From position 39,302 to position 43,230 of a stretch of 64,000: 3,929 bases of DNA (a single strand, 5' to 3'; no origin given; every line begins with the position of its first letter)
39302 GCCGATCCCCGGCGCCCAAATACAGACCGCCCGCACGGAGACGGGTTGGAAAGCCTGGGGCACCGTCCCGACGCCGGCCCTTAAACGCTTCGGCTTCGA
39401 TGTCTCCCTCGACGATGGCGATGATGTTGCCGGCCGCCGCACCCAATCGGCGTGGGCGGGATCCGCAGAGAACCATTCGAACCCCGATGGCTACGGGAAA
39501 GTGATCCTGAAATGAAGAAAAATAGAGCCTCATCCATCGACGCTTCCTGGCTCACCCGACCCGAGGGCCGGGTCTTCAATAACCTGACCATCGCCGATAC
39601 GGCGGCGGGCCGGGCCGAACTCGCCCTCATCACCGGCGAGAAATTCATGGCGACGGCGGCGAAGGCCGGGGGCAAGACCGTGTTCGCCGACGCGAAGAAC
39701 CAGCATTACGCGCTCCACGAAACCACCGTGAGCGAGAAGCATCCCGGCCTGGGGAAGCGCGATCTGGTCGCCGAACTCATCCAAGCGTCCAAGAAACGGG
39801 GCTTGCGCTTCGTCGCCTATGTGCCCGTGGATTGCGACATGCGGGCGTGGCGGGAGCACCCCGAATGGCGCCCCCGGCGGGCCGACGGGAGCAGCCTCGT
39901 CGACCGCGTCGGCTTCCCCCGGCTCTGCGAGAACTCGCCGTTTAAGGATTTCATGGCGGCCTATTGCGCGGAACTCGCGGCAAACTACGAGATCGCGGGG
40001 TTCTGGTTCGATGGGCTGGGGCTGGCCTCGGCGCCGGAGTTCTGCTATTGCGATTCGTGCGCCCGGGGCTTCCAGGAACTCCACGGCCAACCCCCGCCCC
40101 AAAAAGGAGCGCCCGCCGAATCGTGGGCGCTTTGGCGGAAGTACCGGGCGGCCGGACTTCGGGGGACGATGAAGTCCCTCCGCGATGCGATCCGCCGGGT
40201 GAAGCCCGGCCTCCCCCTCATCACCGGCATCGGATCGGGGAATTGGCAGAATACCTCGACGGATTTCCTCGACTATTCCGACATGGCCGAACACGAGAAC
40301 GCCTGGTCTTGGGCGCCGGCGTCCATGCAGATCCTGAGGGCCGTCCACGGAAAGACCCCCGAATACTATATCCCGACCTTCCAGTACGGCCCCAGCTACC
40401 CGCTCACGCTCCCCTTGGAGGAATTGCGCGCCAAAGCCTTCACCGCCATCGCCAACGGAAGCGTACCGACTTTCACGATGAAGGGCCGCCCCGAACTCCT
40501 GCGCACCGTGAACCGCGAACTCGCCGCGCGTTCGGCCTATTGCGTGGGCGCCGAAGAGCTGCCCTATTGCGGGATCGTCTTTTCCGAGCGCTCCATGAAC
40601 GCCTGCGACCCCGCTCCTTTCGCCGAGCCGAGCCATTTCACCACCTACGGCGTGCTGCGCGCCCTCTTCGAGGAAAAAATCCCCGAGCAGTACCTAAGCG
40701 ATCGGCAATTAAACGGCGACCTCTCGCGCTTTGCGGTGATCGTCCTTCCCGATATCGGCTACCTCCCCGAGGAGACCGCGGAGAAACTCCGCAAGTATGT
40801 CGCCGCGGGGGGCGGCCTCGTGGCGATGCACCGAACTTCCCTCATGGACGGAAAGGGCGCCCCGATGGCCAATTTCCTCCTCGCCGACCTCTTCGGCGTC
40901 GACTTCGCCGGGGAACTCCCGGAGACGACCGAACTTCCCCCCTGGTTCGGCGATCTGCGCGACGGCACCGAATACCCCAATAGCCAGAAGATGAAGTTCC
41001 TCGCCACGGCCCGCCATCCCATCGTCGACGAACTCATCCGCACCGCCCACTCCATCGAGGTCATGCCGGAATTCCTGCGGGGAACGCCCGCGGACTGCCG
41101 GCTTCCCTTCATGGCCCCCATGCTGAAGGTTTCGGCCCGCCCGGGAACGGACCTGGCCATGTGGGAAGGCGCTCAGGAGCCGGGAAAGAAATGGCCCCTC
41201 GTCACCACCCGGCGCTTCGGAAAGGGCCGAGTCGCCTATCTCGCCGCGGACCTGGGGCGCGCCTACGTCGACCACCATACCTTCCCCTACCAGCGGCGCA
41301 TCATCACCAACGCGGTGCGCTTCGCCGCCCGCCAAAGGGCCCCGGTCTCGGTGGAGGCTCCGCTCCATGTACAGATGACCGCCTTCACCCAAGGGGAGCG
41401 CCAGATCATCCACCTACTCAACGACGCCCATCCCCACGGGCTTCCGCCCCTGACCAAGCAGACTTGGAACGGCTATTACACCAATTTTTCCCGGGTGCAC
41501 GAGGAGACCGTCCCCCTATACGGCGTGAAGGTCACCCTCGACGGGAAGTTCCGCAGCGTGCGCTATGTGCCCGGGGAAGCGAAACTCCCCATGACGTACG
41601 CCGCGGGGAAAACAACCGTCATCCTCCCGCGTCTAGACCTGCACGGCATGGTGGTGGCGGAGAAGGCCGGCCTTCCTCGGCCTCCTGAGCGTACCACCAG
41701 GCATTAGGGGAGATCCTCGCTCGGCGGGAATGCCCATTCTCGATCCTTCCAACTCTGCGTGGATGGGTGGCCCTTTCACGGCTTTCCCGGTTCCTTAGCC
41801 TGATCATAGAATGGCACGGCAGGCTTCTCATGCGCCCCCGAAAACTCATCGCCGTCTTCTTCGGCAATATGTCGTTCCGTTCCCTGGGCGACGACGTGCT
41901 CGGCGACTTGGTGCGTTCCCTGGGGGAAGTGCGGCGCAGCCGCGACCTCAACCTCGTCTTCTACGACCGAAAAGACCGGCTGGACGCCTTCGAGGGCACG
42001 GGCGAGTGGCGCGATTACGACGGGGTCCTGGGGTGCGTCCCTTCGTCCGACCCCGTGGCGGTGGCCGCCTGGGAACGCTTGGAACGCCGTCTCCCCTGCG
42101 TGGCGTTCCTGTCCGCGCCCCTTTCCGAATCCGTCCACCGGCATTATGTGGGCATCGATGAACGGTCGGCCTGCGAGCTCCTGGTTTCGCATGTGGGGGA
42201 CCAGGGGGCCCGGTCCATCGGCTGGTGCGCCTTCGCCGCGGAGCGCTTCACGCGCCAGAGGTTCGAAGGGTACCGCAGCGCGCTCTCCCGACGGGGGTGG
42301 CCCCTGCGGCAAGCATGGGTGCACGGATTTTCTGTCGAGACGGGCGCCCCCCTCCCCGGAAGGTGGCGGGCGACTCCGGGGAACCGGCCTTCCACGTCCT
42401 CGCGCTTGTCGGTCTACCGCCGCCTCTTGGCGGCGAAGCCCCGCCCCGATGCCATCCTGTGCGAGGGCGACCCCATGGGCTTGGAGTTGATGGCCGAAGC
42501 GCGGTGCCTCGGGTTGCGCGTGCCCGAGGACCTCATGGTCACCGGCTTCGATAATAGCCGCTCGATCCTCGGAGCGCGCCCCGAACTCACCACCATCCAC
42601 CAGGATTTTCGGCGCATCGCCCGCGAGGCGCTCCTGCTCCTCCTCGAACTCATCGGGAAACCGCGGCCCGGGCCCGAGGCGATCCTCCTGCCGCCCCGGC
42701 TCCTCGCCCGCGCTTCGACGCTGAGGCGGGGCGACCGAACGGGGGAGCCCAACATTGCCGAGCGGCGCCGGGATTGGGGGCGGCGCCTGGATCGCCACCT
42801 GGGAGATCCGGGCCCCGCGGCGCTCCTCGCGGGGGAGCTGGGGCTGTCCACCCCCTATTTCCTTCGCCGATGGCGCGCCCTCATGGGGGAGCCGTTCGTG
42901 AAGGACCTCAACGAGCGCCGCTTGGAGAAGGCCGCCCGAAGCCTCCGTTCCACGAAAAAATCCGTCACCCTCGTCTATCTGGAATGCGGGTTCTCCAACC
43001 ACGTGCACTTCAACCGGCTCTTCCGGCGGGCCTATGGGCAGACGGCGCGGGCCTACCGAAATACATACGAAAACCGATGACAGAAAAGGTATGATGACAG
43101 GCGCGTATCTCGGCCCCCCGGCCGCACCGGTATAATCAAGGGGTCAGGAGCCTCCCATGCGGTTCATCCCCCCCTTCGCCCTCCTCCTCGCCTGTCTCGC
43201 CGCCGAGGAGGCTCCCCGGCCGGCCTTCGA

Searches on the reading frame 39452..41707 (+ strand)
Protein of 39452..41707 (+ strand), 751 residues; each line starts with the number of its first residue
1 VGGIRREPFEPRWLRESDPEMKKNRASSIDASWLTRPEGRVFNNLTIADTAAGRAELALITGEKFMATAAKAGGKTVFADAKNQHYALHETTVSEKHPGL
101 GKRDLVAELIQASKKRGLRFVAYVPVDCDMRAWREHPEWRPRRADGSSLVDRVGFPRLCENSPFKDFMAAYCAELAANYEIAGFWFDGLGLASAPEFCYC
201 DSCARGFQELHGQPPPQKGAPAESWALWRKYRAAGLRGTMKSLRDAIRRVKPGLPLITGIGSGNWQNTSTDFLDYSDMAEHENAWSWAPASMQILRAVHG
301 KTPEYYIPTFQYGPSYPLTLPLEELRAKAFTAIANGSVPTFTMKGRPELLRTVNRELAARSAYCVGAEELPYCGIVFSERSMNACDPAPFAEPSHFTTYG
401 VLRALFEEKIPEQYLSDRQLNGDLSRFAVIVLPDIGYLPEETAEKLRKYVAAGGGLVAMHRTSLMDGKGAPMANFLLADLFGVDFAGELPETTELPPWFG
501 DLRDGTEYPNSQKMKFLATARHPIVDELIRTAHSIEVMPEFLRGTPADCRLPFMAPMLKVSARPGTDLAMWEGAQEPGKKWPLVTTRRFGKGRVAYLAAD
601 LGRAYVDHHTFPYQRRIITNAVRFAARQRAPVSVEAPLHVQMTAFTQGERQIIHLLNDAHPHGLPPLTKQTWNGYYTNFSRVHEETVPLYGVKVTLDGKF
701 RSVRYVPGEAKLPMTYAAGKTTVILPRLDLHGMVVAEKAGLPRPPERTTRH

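Call 32: search_protein_families(library=pfam, proteins=[window:39452-41707:+], max_evalue=0.001)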
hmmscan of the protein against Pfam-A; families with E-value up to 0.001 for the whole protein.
window:39452-41707:+ (751 aa): 5 families
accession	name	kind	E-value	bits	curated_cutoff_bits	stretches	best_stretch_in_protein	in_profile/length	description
PF14871.12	GHL6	-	1.6e-16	61.1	35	1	63-187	3-131/132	Hypothetical glycosyl hydrolase 6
PF08532.16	Glyco_hydro_42M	-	1.9e-09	37.8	25.8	1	421-469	52-100/207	Beta-galactosidase trimerisation domain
PF06283.17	ThuA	-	7.7e-08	33.3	33.4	1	421-625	44-209/209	Trehalose utilisation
PF02638.21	GHL10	-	6.6e-06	25.9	27.9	1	76-271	35-238/311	Glycosyl hydrolase-like 10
PF01120.23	Alpha_L_fucos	-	1.8e-05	24.8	25.2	1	64-189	98-212/345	Alpha-L-fucosidase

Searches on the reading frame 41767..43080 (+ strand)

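Call 32: search_protein_families(library=pfam, proteins=[window:41767-43080:+], max_evalue=0.001)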
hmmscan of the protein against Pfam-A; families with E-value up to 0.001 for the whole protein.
window:41767-43080:+ (437 aa): 3 families
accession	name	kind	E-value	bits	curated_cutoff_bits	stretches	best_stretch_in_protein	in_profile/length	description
PF13377.12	Peripla_BP_3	-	4.1e-28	99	26.5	1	141-318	2-167/167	Periplasmic binding protein-like domain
PF12833.13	HTH_18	-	3e-18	66.3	33.6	1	354-432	1-79/80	Helix-turn-helix domain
PF00165.29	HTH_AraC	-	8.7e-07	29.4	26.6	1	393-432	1-42/42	Bacterial regulatory helix-turn-helix proteins, AraC family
